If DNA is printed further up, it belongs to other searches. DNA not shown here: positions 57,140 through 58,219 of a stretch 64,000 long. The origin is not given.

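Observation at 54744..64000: Sigma-54-activated operon: MBL hydrolase - cyclase - BKACE - cyclase - Liv-type ABC importer, a probable uncharacterised catabolic pathway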

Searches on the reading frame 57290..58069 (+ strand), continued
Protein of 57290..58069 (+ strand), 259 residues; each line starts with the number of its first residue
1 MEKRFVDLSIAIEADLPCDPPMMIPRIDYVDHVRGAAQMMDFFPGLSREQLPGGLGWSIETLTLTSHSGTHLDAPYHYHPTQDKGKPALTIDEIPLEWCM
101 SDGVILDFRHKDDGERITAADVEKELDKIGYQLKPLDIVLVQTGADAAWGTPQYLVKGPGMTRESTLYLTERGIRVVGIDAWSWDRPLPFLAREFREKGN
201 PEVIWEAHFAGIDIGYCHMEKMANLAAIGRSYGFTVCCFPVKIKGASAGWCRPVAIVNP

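Call 95: search_dna_similar(query=window:57290-58069:+, collection=plasmids, mode=protein, max_evalue=1e-20, max_rows=25)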
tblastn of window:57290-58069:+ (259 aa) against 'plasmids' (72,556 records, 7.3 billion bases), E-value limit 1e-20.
Records with a match: 126; places in all: 142; records where one place covers at least 80% of the query: 125.
Best place of each record, by identity: <60% 126.
By first word of the organism name: Ralstonia 14; Apilactobacillus 13; Rhizobium 11; Streptomyces 11; Novosphingobium 5; Burkholderia 5; Paracoccus 4; Clostridium 4; Sphingobium 3; Variovorax 3; and 42 more.
By predicted mobility (MOB-suite, as given by PLSDB): non-mobilizable 85; mobilizable 25; conjugative 16.
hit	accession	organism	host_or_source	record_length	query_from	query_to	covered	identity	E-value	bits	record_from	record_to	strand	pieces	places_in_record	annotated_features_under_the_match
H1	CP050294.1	Mesorhizobium loti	Oxytropis kamtschatica,cell ...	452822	1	258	100%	58.1%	3e-92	303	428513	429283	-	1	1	cyclase family protein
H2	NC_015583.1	Novosphingobium sp. PP1Y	-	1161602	1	256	99%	57.6%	5e-84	280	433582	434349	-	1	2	none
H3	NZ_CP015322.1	Mesorhizobium amorphae CCNWGS0123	Robinia pseudoacacia,cell culture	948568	1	258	100%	57.0%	1e-90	299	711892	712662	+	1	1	cyclase family protein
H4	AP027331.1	Sphingobium sp. TomTYG65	-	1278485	1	257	99%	56.2%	3e-84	281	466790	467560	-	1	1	cyclase | alpha/beta hydrolase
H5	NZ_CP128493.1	Novosphingobium resinovorum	pure cell culture,soil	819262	1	257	99%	56.2%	2e-83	278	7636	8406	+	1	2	cyclase family protein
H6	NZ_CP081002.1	Sphingobium sp. V4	cell culture,soil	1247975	1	256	99%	56.4%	7e-82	274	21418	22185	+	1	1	record has no annotation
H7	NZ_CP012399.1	Chelatococcus sp. CO-6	whole organism,Shengli Oilfield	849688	1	256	99%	56.3%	9e-87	288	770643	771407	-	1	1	cyclase family protein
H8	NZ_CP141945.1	Novosphingobium sp. RL4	Rheum palmatum L.,Single ...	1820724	1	256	99%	55.9%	4e-80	269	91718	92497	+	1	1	none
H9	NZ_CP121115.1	Roseinatronobacter sp. S2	cell culture,Alkaline Spring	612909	4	258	98%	55.7%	3e-84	281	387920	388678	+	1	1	cyclase family protein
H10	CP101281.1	Burkholderia sp. FXe9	bacteria,soil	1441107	1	252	97%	56.1%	1e-83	279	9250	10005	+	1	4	cyclase family protein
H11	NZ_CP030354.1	Novosphingobium sp. P6W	cell culture,podzolic fallow soil ...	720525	1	257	99%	55.0%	4e-79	266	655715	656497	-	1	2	cyclase family protein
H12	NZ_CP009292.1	Novosphingobium pentaromativorans US6-1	mud sediment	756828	1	256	99%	55.2%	9e-79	265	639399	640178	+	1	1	cyclase family protein | hypothetical protein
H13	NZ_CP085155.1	Pseudosulfitobacter sp. DSM 107133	cell culture,Seawater from the North ...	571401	4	257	98%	55.5%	7e-85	283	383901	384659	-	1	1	cyclase family protein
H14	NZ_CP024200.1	Thalassospira marina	-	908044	4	257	98%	55.5%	2e-84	281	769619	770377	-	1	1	cyclase family protein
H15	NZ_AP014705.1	Methylobacterium aquaticum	-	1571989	4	258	98%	55.3%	1e-81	273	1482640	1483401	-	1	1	none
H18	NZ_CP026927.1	Agrobacterium tumefaciens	Medicago sativa,from a crown gall tumor ...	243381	2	258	99%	54.5%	1e-83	279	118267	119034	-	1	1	cyclase family protein | acyl-CoA thioesterase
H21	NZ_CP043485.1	Enterococcus faecium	Cell,Meju, fermented soybean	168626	4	257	98%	54.7%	1e-85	285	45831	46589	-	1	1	cyclase family protein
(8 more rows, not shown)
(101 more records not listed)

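Call 96: get_annotated_region(hit=H1, flank=8000)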
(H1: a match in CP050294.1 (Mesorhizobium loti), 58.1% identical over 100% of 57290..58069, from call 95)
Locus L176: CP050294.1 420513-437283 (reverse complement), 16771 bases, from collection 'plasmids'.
description: Mesorhizobium loti strain 582 plasmid p_2, complete sequence
organism: Mesorhizobium loti (NCBI taxid 381)
taxonomy: Bacteria; Pseudomonadota; Alphaproteobacteria; Hyphomicrobiales; Phyllobacteriaceae; Mesorhizobium; Mesorhizobium loti
host: -; source: Oxytropis kamtschatica,cell culture,root nodule; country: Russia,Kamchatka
typing (MOB-suite, as given by PLSDB): non-mobilizable
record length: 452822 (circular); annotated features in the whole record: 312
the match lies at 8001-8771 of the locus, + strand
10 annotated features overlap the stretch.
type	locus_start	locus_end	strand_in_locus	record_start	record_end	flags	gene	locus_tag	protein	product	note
CDS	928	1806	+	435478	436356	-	-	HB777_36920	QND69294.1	GNAT family N-acetyltransferase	-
CDS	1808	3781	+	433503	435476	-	-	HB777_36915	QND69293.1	RiPP maturation radical SAM protein 1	-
CDS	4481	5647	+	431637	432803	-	-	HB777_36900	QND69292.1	IS110 family transposase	-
CDS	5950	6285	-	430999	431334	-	-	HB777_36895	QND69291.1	hypothetical protein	-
CDS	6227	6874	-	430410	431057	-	-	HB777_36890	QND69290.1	IS630 family transposase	-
CDS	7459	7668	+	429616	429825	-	-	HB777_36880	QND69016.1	hypothetical protein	-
CDS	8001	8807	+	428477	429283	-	-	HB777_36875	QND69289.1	cyclase family protein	-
CDS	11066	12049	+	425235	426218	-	-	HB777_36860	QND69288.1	IS5 family transposase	-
CDS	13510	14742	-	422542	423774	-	-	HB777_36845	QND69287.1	IS110 family transposase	-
CDS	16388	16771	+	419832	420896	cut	-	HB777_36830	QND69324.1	hypothetical protein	-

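Call 97: get_annotated_region(hit=H21, flank=8000)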
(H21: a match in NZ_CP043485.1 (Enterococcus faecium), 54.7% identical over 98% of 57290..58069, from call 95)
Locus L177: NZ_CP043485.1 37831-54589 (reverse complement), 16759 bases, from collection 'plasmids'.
description: Enterococcus faecium strain DMEA02 plasmid pDMEA1, complete sequence
organism: Enterococcus faecium (NCBI taxid 1352)
taxonomy: Bacteria; Bacillota; Bacilli; Lactobacillales; Enterococcaceae; Enterococcus; Enterococcus faecium
host: -; source: Cell,Meju, fermented soybean; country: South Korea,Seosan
typing (MOB-suite, as given by PLSDB): non-mobilizable; replicon rep_cluster_893
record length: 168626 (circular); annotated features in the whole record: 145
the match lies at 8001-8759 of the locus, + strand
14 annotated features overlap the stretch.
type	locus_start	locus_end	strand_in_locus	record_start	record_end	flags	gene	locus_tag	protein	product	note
CDS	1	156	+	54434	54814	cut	-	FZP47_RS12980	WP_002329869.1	Tn3 family transposase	GO:0006313 - DNA transposition [Evidence IEA]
CDS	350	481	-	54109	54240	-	-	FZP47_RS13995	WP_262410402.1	hypothetical protein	-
CDS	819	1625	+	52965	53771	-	-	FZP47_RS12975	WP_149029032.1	WxL domain-containing protein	-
CDS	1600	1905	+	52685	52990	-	-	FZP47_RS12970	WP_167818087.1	LPXTG cell wall anchor domain-containing protein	-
CDS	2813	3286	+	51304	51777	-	-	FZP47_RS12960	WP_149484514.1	hypothetical protein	-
CDS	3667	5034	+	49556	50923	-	-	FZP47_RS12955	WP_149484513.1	lytic polysaccharide monooxygenase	-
CDS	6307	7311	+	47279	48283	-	-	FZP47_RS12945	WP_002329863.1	DUF916 and DUF3324 domain-containing protein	-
CDS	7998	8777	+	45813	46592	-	-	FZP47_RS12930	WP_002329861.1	cyclase family protein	-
CDS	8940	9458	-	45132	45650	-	-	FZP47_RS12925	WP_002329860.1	ParB/RepB/Spo0J family partition protein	GO:0007059 - chromosome segregation [Evidence IEA]; GO:0043170 - macromolecule metabolic process [Evidence IEA]; ...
CDS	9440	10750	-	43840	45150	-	-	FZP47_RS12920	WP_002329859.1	DUF3440 domain-containing protein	-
CDS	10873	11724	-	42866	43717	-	-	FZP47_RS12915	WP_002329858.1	hypothetical protein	-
CDS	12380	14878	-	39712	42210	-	-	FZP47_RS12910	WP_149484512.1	hypothetical protein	-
CDS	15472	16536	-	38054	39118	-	-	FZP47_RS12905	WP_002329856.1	DUF916 and DUF3324 domain-containing protein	-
CDS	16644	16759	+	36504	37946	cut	-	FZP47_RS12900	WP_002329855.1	helix-turn-helix domain-containing protein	-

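Call 98: get_annotated_region(hit=H18, flank=8000)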
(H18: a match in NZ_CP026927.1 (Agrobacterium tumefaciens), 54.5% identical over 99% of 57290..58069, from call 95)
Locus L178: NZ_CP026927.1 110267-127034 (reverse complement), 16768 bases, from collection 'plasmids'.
description: Agrobacterium tumefaciens strain 1D1609 plasmid pAt1D1609a, complete sequence
organism: Agrobacterium tumefaciens (NCBI taxid 358)
taxonomy: Bacteria; Pseudomonadota; Alphaproteobacteria; Hyphomicrobiales; Rhizobiaceae; Agrobacterium; Agrobacterium tumefaciens
host: -; source: Medicago sativa,from a crown gall tumor on a field-grown alfalfa; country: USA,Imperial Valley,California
typing (MOB-suite, as given by PLSDB): conjugative; relaxase MOBQ; mating-pair formation MPF_T
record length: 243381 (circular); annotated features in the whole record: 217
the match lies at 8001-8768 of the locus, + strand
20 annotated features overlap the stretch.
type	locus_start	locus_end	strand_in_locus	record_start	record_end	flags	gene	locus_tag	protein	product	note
CDS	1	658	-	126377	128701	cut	-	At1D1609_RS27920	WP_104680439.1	xanthine dehydrogenase family protein molybdopterin-binding subunit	-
CDS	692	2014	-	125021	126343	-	-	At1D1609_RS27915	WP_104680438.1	TRAP transporter large permease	GO:0008643 - carbohydrate transport [Evidence IEA]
CDS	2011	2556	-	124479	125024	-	-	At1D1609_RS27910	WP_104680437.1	TRAP transporter small permease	GO:0015740 - C4-dicarboxylate transport [Evidence IEA]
CDS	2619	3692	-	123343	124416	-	-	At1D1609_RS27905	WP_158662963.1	hypothetical protein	-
CDS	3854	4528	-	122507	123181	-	-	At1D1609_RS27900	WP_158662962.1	FCD domain-containing protein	-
CDS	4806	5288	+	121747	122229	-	-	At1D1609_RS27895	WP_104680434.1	(2Fe-2S)-binding protein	-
CDS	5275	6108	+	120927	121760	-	-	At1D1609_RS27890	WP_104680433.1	FAD binding domain-containing protein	-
CDS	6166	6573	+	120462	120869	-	-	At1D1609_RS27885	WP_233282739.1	carbon monoxide dehydrogenase subunit G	-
CDS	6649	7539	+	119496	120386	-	-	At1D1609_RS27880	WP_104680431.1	3-keto-5-aminohexanoate cleavage protein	-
CDS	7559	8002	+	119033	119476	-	-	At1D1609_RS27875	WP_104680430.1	acyl-CoA thioesterase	-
CDS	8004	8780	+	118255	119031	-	-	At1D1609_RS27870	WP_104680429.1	cyclase family protein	-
CDS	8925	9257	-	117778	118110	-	-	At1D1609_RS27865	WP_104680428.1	hypothetical protein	-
CDS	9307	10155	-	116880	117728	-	-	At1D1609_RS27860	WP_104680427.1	dioxygenase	GO:0009712 - catechol-containing compound metabolic process [Evidence IEA]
CDS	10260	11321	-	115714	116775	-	-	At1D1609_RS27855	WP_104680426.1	maleylacetate reductase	-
CDS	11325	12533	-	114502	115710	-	-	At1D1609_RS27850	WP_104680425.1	flavin-dependent oxidoreductase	-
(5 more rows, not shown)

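Call 99: get_annotated_region(hit=H3, flank=7000)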
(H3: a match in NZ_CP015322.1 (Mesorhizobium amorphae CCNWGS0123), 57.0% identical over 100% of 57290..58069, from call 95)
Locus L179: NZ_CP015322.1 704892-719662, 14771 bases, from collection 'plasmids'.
description: Mesorhizobium amorphae CCNWGS0123 plasmid pM0123d, complete sequence
organism: Mesorhizobium amorphae CCNWGS0123 (NCBI taxid 1082933)
taxonomy: Bacteria; Pseudomonadota; Alphaproteobacteria; Hyphomicrobiales; Phyllobacteriaceae; Mesorhizobium; Mesorhizobium amorphae; Mesorhizobium amorphae CCNWGS0123
host: -; source: Robinia pseudoacacia,cell culture; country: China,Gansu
typing (MOB-suite, as given by PLSDB): non-mobilizable; mating-pair formation MPF_T
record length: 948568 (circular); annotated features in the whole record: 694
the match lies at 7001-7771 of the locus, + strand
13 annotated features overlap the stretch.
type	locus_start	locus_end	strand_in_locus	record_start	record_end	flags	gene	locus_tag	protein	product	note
CDS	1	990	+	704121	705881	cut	-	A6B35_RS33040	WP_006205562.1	type I secretion system permease/ATPase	-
CDS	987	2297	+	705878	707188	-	-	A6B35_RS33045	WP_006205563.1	HlyD family type I secretion periplasmic adaptor subunit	GO:0030253 - protein secretion by the type I secretion system [Evidence IEA]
CDS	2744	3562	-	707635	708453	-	-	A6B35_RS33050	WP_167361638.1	phosphotransferase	-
CDS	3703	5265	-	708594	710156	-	-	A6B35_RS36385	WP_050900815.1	asparagine synthase-related protein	GO:0006529 - asparagine biosynthetic process [Evidence IEA]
CDS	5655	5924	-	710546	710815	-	-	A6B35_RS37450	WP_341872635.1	alpha/beta-hydrolase family protein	-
CDS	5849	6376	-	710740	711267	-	-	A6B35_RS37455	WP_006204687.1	alpha/beta-hydrolase family protein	-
CDS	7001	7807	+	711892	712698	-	-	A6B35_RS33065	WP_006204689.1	cyclase family protein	-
CDS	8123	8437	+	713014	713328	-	-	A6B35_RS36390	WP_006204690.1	hypothetical protein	-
CDS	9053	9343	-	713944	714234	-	-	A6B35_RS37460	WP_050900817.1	DUF1403 family protein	-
CDS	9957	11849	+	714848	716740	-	-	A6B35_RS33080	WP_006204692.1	amino acid adenylation domain-containing protein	-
CDS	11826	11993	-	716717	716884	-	-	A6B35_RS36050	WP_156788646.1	hypothetical protein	-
CDS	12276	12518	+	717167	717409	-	-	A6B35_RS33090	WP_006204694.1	hypothetical protein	-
CDS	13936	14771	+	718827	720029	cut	-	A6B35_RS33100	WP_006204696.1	cytochrome P450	-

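Call 100: get_annotated_region(hit=H7, flank=7000)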
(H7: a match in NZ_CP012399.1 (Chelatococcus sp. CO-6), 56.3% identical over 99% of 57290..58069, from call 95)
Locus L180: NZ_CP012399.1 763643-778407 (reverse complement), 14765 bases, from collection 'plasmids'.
description: Chelatococcus sp. CO-6 plasmid pCO-6, complete sequence
organism: Chelatococcus sp. CO-6 (NCBI taxid 1702325)
taxonomy: Bacteria; Pseudomonadota; Alphaproteobacteria; Hyphomicrobiales; Chelatococcaceae; Chelatococcus; Chelatococcus sp. CO-6
host: -; source: whole organism,Shengli Oilfield; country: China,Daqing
typing (MOB-suite, as given by PLSDB): non-mobilizable
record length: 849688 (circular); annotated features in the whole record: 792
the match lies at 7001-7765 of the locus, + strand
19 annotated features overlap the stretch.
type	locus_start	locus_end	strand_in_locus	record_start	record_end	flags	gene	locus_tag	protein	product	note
CDS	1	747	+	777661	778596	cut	-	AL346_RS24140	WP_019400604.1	AraC family transcriptional regulator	-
CDS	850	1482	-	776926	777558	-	-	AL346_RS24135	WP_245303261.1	carbonic anhydrase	-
CDS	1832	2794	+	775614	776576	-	-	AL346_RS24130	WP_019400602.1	hypothetical protein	-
CDS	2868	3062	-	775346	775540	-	-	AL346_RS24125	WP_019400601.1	hypothetical protein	-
CDS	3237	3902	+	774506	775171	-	-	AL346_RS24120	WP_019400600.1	TetR/AcrR family transcriptional regulator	GO:0006355 - regulation of DNA-templated transcription [Evidence IEA]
CDS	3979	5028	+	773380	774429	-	-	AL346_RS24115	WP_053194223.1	C4-dicarboxylate TRAP transporter substrate-binding protein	-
CDS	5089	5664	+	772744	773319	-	-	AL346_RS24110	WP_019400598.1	TRAP transporter small permease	GO:0015740 - C4-dicarboxylate transport [Evidence IEA]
CDS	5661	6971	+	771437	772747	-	-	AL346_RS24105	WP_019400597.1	TRAP transporter large permease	GO:0008643 - carbohydrate transport [Evidence IEA]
CDS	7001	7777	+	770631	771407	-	-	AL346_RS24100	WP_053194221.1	cyclase family protein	-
CDS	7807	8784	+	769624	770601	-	-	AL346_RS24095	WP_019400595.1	3-keto-5-aminohexanoate cleavage protein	-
CDS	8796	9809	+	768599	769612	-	-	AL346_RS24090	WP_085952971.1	SMP-30/gluconolactonase/LRE family protein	-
CDS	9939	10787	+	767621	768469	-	-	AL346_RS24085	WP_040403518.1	aminoglycoside phosphotransferase family protein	GO:0006468 - protein phosphorylation [Evidence IEA]; GO:0019748 - secondary metabolic process [Evidence IEA]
CDS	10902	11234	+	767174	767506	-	-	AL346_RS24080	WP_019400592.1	metalloregulator ArsR/SmtB family transcription factor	GO:0006355 - regulation of DNA-templated transcription [Evidence IEA]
CDS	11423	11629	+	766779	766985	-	-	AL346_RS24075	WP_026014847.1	DUF2892 domain-containing protein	-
CDS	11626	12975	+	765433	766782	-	blh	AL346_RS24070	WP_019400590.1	bifunctional sulfur transferase/dioxygenase Blh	-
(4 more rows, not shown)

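Call 101: get_annotated_region(hit=H10, flank=7000)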
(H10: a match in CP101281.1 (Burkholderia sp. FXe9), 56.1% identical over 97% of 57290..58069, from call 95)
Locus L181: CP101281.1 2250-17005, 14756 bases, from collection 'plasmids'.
description: Burkholderia sp. FXe9 plasmid unnamed1, complete sequence
organism: Burkholderia sp. FXe9 (NCBI taxid 2962884)
taxonomy: Bacteria; Pseudomonadota; Betaproteobacteria; Burkholderiales; Burkholderiaceae; Burkholderia; Burkholderia sp. FXe9
host: -; source: bacteria,soil; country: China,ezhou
typing (MOB-suite, as given by PLSDB): non-mobilizable
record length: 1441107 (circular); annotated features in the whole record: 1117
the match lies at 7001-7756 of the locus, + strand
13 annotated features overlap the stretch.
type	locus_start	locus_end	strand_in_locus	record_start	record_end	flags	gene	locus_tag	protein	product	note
CDS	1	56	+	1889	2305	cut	-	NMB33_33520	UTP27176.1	hypothetical protein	-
CDS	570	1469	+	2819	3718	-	-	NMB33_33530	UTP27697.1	LysR family transcriptional regulator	-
CDS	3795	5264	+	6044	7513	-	-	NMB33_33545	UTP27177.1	NAD-dependent succinate-semialdehyde dehydrogenase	-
CDS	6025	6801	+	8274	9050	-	-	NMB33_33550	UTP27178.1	SDR family oxidoreductase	-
CDS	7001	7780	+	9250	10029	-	-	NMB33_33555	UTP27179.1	cyclase family protein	-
CDS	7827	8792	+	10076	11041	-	-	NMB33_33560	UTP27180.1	fumarylacetoacetate hydrolase family protein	-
CDS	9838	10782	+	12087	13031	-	-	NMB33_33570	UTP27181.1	VOC family protein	-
CDS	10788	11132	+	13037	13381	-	-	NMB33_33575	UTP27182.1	Rieske (2Fe-2S) protein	-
CDS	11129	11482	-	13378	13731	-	-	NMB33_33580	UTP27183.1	hypothetical protein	-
CDS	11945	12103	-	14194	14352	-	-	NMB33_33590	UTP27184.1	hypothetical protein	-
CDS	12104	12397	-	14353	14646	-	-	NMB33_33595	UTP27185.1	HAMP domain-containing protein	-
CDS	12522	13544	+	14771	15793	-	-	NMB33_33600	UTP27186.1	LysR family transcriptional regulator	-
CDS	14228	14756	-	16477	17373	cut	-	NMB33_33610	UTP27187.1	transporter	-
